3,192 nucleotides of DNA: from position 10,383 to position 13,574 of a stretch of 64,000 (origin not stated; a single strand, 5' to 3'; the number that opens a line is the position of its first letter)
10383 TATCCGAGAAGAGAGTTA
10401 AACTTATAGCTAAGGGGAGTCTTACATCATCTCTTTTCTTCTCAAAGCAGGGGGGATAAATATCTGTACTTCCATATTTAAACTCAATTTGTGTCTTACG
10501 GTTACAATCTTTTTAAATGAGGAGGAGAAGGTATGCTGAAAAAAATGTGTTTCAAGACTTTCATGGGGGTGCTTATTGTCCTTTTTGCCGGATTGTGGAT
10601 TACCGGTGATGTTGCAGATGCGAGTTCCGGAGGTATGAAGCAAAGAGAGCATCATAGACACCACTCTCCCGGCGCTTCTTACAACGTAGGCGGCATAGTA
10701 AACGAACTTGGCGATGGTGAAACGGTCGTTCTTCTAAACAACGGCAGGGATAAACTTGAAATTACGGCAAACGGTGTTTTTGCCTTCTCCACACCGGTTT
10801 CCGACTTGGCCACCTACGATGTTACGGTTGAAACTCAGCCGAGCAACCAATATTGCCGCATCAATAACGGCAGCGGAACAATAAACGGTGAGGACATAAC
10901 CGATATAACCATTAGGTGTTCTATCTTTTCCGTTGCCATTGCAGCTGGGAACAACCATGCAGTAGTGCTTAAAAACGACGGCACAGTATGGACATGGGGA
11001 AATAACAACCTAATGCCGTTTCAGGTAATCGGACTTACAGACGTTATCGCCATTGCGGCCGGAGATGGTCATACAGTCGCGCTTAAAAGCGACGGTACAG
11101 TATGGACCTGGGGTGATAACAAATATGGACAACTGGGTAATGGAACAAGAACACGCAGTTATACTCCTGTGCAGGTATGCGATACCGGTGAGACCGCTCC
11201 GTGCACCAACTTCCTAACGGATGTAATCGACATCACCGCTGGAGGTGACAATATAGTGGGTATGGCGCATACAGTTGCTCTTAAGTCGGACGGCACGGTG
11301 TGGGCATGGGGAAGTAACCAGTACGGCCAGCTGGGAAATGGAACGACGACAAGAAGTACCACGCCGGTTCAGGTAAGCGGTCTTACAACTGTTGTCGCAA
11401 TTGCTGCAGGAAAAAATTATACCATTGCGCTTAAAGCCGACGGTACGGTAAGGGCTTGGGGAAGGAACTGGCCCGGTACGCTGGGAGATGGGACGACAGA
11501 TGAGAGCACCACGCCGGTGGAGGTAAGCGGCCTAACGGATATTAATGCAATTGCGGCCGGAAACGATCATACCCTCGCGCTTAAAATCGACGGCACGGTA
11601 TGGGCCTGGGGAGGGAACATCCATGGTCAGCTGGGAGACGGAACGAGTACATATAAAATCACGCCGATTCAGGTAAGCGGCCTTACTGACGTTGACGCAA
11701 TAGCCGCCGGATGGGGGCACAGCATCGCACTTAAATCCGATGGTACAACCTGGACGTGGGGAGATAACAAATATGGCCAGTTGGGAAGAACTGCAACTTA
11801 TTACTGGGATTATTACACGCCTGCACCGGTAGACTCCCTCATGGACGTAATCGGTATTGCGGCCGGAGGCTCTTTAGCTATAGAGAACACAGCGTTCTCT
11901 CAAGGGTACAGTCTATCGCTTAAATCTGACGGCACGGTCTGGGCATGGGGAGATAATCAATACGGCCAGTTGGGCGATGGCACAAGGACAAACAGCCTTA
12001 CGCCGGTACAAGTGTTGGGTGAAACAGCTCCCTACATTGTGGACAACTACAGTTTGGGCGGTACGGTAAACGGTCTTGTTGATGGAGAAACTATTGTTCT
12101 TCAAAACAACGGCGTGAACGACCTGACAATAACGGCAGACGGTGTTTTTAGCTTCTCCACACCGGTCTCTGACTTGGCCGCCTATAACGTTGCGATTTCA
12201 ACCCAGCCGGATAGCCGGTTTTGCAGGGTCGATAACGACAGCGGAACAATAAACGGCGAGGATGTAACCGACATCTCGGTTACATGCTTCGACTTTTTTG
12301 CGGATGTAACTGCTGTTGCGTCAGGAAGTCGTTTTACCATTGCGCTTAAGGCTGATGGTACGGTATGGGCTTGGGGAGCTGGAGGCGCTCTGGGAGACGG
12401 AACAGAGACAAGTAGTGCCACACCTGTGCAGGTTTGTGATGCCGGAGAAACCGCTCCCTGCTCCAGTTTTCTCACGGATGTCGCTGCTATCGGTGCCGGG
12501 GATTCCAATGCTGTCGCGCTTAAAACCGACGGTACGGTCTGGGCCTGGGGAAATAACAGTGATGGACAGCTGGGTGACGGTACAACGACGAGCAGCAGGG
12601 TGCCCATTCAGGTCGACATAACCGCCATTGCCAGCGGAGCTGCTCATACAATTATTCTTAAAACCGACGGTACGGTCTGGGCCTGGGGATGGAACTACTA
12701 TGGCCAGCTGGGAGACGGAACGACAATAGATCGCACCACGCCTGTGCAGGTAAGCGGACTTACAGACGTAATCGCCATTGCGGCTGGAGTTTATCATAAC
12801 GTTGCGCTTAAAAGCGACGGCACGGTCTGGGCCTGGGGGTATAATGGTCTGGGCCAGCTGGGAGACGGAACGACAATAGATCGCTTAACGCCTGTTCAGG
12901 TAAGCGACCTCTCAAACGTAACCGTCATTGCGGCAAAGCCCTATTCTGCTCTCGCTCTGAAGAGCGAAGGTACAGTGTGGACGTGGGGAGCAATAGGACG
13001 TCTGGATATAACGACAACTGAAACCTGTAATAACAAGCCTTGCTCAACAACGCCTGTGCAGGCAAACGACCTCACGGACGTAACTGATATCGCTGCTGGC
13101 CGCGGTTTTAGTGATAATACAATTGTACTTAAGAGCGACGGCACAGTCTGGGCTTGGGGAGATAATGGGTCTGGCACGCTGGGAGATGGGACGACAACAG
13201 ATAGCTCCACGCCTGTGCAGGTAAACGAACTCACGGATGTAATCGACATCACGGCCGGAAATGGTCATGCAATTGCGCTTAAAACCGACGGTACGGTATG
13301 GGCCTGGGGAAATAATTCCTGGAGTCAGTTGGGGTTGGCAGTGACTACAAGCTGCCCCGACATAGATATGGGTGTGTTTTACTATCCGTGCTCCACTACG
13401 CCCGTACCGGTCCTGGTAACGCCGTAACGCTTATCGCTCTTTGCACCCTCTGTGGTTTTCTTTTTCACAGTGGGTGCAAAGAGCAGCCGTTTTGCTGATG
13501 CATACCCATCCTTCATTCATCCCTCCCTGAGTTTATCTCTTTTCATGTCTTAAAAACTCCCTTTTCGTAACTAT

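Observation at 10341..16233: Tandem duplication of giant secreted RCC1 beta-propeller genes including promoter region and terminator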

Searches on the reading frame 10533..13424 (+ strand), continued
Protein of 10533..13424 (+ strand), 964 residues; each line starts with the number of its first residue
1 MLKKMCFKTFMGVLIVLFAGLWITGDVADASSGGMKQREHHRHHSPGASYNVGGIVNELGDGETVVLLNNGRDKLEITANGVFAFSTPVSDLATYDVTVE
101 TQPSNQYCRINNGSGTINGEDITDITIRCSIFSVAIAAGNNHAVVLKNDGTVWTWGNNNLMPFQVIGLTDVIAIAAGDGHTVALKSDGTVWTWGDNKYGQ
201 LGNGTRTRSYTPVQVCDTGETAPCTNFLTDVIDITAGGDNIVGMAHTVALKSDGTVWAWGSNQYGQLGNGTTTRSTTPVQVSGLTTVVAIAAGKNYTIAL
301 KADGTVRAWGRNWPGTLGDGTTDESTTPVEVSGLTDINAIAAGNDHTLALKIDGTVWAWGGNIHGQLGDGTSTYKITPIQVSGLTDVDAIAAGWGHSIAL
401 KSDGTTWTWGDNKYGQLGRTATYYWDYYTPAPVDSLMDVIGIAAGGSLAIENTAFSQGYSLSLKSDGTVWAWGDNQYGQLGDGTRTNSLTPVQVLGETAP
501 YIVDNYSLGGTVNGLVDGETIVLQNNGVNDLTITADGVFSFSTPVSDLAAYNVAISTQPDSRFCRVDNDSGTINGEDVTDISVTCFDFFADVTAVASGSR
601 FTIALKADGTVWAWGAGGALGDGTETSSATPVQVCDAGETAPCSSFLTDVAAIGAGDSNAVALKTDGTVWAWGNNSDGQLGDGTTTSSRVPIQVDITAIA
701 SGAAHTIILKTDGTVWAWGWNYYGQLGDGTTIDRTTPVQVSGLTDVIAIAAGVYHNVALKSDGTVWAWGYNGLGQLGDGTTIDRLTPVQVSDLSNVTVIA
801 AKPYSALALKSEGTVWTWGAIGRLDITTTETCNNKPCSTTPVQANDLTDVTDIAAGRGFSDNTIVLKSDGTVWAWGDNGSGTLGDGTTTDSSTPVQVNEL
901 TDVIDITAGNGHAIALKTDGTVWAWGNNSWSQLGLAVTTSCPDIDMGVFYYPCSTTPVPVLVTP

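Call 88: find_encoding_contigs(protein=P0127, flank=10000, max_places=2)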
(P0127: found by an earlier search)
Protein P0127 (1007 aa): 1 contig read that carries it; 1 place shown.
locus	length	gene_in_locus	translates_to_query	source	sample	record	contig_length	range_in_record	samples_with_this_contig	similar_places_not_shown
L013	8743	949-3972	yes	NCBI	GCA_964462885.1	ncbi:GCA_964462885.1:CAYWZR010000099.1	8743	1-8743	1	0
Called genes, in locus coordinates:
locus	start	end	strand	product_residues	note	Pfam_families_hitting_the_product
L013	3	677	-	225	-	?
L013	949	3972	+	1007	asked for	PF25390:WD40_RLD, PF00415:RCC1, PF13540:RCC1_2, PF00415:RCC1, PF13540:RCC1_2, PF00415:RCC1, PF13540:RCC1_2, PF25390:WD40_RLD, +14 more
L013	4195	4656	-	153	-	PF13442:Cytochrome_CBB3, PF00034:Cytochrom_C (weak)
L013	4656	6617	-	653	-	PF22113:Mtrc-MtrF_II-IV_dom (faint), PF14522:Cytochrome_C7 (faint), PF14537:Cytochrom_c3_2 (faint), PF02433:FixO (faint), PF00034:Cytochrom_C, PF13442:Cytochrome_CBB3, PF00034:Cytochrom_C (weak)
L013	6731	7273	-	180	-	PF00032:Cytochrom_B_C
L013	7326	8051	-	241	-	PF00033:Cytochrome_B, PF14358:DUF4405 (weak), PF13631:Cytochrom_B_N_2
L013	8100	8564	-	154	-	PF00355:Rieske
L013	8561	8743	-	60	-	?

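Call 89: find_encoding_contigs(protein=P0125, flank=10000, max_places=2)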
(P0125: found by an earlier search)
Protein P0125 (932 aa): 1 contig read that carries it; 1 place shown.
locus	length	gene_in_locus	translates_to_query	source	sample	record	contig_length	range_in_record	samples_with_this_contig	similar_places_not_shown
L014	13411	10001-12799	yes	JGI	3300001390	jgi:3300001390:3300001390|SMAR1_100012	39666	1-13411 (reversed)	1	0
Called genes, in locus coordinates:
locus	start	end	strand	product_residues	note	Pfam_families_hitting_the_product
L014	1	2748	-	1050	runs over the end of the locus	PF17757:UvrB_inter, PF02559:CarD_TRCF_RID, PF00270:DEAD, PF04851:ResIII, PF00271:Helicase_C, PF03461:TRCF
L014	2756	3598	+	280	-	PF10609:ParA, PF00142:Fer4_NifH (faint), PF01656:CbiA, PF02374:ArsA_ATPase (weak), PF06564:CBP_BcsQ, PF09140:MipZ (weak), PF13614:AAA_31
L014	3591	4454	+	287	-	PF02195:ParB_N, PF17762:HTH_ParB, PF23552:ParB_C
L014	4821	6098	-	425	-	PF00270:DEAD, PF04851:ResIII, PF00271:Helicase_C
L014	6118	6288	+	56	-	-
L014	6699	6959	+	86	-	PF04456:DUF503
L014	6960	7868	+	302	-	PF00294:PfkB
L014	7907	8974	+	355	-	PF02540:NAD_synthase (faint), PF03054:tRNA_Me_trans, PF06508:QueC (weak), PF20259:tRNA_Me_trans_M, PF20258:tRNA_Me_trans_C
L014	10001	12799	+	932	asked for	PF25390:WD40_RLD, PF13540:RCC1_2, PF00415:RCC1, PF13540:RCC1_2, PF00415:RCC1, PF13540:RCC1_2, PF25390:WD40_RLD, PF00415:RCC1, +17 more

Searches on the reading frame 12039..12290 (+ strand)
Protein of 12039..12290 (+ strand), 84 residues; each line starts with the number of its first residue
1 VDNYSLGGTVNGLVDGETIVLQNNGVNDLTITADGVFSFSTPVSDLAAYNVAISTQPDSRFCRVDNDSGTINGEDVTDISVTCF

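Call 69: search_solved_structures(query=A7, max_evalue=1)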
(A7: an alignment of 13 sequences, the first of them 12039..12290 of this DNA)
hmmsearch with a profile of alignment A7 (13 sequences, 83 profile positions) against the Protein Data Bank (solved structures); distinct sequences matched with E-value up to 1: 5.
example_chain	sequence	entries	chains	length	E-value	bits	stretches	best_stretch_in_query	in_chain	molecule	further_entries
4din_B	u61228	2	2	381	0.33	14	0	13-36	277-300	cAMP-dependent protein kinase type I-beta regulatory subunit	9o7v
6ka7_A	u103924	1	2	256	0.54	13.3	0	25-61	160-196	repebody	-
2o6s_A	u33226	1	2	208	0.66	13.1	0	11-61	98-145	Variable lymphocyte receptor B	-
4uip_B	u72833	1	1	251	0.68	13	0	24-61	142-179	REPEBODY (RAC1)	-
9nry_X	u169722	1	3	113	0.84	12.7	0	15-56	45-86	single domain antibody (nanobody) V2C3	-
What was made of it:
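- Tried and rejected: Nothing below E 0.3 (call 69).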

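Call 74: predict_structure(alignment_id=A7)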
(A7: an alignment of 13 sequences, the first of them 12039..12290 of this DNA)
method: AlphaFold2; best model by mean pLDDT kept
length: 84 residues; sequences in the alignment: 13
mean_pLDDT: 86.3   pTM: 0.74
mean pLDDT of the five models: 86.3, 77.1, 76.8, 70.9, 60.7
residues with pLDDT >= 90: 43; 70-90: 36; 50-70: 5; < 50: 0
segments of 3 or more residues with pLDDT < 50: none
pLDDT, mean of each block of 10 residues (from residue 1): 83 92 89 92 74 92 86 79 94
secondary structure, 60 per line:
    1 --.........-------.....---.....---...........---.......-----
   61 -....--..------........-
elements in order: E3-11 E19-23 E27-31 E35-42 E49-55 E62-65 E76-83
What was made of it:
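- The sandwich domain model has pLDDT 86 and seven strands (call 74).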

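Call 77: fold_search(model_id=the predicted structure, library=pdb)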
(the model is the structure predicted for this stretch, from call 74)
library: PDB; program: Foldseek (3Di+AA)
matches with E <= 10: 406; with E <= 0.001: 0
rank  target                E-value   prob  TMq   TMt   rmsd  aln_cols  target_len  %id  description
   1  7vcr_B                1.3e-02  0.97  0.44  0.10  11.4       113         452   17  Crystal Structure of PitA fragment from pilus islet-2 of Streptococcus oralis (released 2022-06-01)
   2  6vjb                  1.9e-02  0.99  0.49  0.05   4.2        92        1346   13  Crystal structure of a catalytically inactive CXC Chemokine-degrading protease SpyCEP from Streptococcus pyogenes (released 2020-04-15)
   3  7w6b                  2.0e-02  0.99  0.53  0.07   9.3       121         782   15  Crystal Structure of PitA from pilus islet-2 of Streptococcus oralis (released 2022-06-01)
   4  7vcr_A                2.2e-02  0.94  0.44  0.10  11.3       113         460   15  Crystal Structure of PitA fragment from pilus islet-2 of Streptococcus oralis (released 2022-06-01)
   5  3klq_B                4.5e-02  0.63  0.39  0.29  11.8       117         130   13  Crystal Structure of the Minor Pilin FctB from Streptococcus pyogenes 90/306S (released 2010-04-28)
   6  3klq_A                5.1e-02  0.63  0.39  0.28  11.7       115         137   13  Crystal Structure of the Minor Pilin FctB from Streptococcus pyogenes 90/306S (released 2010-04-28)
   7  8k6t                  5.4e-02  0.80  0.46  0.33  11.7       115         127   16  The minor pilin structure of FctB3 in Streptococcus (released 2023-12-06)
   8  6bbt_A                7.5e-02  0.23  0.27  0.12  12.7       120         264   12  Structure of the major pilin protein (T-13) from Streptococcus pyogenes serotype GAS131465 (released 2018-10-24)
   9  9hfj                  8.4e-02  0.93  0.46  0.48   4.6        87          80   14  Crystal structure of the NTE domain of SusCdex (BT3090) dextran transporter (released 2025-11-26)
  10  4fxt_E                9.9e-02  0.87  0.48  0.25   5.0       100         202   21  Crystal structure of a DUF3823 family protein (BACOVA_02663) from Bacteroides ovatus ATCC 8483 at 2.77 A resolution (released 2012-07-25)
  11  6myj_B                1.2e-01  0.75  0.42  0.31   7.0       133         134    6  Pleurotus ostreatus OstreolysinA plus sphingomyelin (released 2019-02-13)
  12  5k39_B                1.3e-01  0.91  0.53  0.33   4.5        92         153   20  THE TYPE II COHESIN DOCKERIN COMPLEX FROM CLOSTRIDIUM THERMOCELLUM (released 2017-03-29)
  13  4v4c_B                1.4e-01  0.96  0.54  0.20   3.8        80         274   22  Crystal Structure of Pyrogallol-Phloroglucinol Transhydroxylase from Pelobacter acidigallici (released 2014-07-09)
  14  4fxt_K                1.5e-01  0.82  0.48  0.25   4.8        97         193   22  Crystal structure of a DUF3823 family protein (BACOVA_02663) from Bacteroides ovatus ATCC 8483 at 2.77 A resolution (released 2012-07-25)
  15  4ecn                  1.5e-01  0.57  0.43  0.07   6.8       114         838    9  Crystal structure of a leucine-rich repeat protein (BT_0210) from Bacteroides thetaiotaomicron VPI-5482 at 2.80 A resolu (released 2012-05-23)
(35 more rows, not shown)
